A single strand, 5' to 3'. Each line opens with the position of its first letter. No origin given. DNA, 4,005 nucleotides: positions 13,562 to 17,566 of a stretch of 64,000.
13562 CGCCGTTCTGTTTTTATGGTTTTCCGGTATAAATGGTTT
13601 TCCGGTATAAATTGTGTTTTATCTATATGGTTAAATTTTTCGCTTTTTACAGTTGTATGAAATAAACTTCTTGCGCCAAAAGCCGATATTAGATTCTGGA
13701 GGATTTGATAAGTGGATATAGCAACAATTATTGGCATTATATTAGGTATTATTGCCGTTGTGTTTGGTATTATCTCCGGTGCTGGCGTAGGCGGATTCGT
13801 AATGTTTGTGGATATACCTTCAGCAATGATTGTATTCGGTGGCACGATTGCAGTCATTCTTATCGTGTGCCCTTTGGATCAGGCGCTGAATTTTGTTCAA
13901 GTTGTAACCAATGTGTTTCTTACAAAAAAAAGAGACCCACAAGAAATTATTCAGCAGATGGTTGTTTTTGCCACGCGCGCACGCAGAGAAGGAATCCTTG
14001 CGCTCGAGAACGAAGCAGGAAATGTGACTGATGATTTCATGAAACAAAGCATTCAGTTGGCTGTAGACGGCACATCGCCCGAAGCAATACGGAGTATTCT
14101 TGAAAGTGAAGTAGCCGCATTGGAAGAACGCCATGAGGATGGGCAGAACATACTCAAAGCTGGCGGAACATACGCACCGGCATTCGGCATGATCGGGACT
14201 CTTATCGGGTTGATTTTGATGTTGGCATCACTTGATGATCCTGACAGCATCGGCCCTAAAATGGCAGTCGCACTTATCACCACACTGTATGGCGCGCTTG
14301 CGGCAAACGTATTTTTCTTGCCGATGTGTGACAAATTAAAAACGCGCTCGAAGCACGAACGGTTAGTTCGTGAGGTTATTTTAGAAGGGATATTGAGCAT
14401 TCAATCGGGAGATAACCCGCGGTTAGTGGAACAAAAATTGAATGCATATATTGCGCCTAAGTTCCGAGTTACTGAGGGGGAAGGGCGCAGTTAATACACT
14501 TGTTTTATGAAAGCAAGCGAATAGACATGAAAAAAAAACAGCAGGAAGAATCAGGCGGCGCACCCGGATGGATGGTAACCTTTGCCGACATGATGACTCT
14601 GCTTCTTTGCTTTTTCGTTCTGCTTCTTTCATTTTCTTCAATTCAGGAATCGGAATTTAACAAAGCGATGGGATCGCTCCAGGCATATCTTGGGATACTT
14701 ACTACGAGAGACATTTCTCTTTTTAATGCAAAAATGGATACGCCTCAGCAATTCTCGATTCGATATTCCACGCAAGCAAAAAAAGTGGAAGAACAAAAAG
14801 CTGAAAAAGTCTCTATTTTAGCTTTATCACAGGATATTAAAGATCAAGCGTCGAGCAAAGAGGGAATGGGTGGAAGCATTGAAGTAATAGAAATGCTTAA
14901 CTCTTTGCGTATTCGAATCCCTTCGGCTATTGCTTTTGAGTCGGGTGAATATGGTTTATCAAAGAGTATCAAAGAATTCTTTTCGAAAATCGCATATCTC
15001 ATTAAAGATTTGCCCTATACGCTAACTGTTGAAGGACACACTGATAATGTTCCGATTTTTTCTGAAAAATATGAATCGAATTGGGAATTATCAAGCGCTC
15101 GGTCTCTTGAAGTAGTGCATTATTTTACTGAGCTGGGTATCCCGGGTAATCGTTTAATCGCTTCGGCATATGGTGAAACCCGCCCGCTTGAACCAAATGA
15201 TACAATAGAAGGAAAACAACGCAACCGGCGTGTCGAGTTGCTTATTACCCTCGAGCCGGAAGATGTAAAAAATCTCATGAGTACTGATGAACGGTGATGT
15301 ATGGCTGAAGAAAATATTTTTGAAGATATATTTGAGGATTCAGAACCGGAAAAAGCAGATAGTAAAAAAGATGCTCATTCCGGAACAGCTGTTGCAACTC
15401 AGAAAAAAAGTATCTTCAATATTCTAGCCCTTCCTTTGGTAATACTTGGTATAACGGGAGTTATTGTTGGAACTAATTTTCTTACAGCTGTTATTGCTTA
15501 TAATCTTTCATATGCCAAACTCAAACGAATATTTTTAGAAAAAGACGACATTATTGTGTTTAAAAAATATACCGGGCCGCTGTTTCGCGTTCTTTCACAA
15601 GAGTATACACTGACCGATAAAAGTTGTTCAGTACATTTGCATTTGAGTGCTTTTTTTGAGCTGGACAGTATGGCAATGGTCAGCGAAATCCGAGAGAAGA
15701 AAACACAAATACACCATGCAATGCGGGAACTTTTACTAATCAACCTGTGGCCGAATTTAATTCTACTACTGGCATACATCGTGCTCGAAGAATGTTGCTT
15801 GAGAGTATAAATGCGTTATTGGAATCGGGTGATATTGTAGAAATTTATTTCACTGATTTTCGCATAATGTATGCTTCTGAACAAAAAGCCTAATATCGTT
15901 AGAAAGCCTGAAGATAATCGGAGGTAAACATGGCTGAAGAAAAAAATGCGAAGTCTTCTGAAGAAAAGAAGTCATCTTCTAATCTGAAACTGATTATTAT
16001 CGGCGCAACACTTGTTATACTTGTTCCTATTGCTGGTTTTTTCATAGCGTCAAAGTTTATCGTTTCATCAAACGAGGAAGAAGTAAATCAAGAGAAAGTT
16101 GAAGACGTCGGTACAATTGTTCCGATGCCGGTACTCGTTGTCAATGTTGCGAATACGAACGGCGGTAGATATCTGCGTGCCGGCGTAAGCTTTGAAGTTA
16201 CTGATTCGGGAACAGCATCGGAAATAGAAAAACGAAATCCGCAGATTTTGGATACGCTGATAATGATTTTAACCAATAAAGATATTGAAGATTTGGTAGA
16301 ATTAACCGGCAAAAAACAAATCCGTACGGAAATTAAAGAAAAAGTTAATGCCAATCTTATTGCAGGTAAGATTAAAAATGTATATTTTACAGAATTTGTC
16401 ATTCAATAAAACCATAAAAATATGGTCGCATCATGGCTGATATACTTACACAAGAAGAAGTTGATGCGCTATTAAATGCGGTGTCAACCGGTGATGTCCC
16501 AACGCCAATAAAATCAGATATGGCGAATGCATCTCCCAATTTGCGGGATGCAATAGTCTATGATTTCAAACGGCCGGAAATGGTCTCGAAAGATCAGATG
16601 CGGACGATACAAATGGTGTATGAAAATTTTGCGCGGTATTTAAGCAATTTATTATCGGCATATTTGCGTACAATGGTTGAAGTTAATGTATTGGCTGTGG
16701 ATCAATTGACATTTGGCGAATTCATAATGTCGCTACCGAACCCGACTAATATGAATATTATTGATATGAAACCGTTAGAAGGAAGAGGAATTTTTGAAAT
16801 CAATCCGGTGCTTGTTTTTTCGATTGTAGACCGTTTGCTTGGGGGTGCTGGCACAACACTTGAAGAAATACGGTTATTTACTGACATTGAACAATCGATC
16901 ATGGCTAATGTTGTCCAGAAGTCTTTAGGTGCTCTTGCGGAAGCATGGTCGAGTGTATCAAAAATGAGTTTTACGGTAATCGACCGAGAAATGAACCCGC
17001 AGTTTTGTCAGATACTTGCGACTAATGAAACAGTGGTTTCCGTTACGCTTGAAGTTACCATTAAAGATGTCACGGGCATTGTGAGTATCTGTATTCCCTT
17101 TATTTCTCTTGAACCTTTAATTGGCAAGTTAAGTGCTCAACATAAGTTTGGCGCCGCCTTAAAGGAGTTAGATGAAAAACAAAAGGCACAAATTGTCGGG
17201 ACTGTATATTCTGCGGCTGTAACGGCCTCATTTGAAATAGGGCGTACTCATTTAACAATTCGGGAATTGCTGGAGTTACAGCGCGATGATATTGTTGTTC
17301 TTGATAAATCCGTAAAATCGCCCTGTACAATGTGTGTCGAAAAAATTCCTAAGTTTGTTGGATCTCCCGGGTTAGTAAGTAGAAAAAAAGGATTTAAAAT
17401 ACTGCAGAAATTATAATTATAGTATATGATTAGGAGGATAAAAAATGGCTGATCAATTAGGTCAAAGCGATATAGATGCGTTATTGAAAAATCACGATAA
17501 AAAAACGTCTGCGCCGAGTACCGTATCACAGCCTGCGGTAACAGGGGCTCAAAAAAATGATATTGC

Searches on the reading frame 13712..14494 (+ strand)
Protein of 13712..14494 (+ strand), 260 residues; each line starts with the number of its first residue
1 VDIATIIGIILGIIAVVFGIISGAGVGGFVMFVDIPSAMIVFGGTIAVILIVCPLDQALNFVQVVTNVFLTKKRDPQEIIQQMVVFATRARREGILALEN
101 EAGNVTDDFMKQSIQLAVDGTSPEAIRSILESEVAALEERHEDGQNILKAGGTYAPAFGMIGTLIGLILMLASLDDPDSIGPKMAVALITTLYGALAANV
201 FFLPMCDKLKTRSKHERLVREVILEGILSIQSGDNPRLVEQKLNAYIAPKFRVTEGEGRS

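Call 26: search_protein_families(library=pfam, proteins=[window:13712-14494:+], max_evalue=0.001)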
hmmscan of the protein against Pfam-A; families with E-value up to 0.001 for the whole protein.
window:13712-14494:+ (260 aa): 1 family
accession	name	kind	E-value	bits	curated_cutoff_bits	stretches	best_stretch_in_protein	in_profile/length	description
PF01618.21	MotA_ExbB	-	5e-32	110.8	22.9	1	104-219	4-124/127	MotA/TolQ/ExbB proton channel family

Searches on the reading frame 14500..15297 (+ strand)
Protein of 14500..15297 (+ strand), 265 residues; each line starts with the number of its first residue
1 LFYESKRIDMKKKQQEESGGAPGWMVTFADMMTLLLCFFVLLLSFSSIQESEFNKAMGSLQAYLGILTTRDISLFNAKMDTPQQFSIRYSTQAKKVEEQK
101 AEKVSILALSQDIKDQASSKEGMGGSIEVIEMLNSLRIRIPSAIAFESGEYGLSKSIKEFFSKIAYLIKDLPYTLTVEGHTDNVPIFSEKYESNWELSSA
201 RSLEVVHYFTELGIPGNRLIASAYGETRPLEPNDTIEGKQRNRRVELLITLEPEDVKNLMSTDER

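Call 28: search_protein_families(library=pfam, proteins=[window:14500-15297:+], max_evalue=5)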
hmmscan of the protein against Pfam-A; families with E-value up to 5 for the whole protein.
window:14500-15297:+ (265 aa): 2 families
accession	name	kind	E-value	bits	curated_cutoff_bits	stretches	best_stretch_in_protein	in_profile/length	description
PF00691.25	OmpA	-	3.8e-20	72.5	27.2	1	146-243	2-98/98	OmpA family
PF13677.11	MotB_plug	-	4.6e-20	71.4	24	1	11-62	2-56/58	Membrane MotB of proton-channel complex MotA/MotB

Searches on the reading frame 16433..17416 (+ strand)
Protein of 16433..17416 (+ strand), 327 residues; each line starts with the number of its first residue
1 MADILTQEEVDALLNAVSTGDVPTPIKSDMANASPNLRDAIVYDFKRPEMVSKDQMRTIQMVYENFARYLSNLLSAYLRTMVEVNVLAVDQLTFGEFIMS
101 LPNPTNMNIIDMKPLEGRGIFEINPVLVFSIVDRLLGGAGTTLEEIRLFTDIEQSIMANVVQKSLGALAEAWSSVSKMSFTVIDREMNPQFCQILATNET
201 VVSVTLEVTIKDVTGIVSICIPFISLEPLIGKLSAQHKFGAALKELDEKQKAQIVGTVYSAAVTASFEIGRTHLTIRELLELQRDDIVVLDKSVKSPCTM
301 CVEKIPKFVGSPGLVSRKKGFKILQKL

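Call 28: search_protein_families(library=pfam, proteins=[window:16433-17416:+], max_evalue=5)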
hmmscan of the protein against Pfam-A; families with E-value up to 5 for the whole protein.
window:16433-17416:+ (327 aa): 3 families
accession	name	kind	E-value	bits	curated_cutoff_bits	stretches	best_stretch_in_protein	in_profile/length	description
PF02154.20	FliM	-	5.7e-69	232.3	27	1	43-233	1-192/192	Flagellar motor switch protein FliM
PF01052.25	FliMN_C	-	4.1e-16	59.1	23.8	1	259-326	4-71/73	Type III flagellar switch regulator (C-ring) FliN C-term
PF11350.14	DUF3152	-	0.25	11.4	25.1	1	156-203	52-98/206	Protein of unknown function (DUF3152)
